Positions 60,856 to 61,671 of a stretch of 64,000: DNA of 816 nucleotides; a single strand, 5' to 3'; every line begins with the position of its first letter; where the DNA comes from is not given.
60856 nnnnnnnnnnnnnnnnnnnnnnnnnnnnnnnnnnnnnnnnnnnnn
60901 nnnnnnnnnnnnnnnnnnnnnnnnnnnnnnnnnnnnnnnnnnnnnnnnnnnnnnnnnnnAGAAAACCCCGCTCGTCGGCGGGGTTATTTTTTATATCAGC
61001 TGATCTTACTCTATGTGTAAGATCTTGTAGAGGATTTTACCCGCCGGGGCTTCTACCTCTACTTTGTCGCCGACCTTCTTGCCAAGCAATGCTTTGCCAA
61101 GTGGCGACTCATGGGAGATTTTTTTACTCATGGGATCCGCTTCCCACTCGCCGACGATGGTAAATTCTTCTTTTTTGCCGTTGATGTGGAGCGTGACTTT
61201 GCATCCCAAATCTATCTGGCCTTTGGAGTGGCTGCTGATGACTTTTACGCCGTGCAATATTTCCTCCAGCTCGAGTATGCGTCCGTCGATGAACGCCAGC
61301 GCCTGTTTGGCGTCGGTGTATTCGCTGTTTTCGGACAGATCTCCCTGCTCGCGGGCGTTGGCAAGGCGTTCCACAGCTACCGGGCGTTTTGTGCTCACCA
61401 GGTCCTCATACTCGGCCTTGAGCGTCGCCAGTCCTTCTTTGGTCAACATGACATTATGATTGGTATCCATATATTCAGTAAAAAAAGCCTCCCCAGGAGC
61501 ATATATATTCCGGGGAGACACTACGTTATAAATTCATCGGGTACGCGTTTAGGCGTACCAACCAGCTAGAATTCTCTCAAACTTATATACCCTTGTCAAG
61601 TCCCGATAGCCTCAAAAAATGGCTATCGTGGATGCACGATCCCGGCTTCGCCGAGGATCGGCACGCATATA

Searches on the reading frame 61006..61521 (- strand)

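Call 88: search_protein_families(library=pfam, proteins=[window:61006-61521:-], max_evalue=0.00001)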
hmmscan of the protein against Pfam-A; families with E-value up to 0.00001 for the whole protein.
window:61006-61521:- (171 aa): 2 families
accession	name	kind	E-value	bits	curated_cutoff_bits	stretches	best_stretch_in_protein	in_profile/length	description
PF01272.25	GreA_GreB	-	4.3e-27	94.3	26.9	1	99-171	2-76/77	Transcription elongation factor, GreA/GreB, C-term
PF03449.20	GreA_GreB_N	-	3e-24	85.5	24.5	1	24-94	1-71/71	Transcription elongation factor, N-terminal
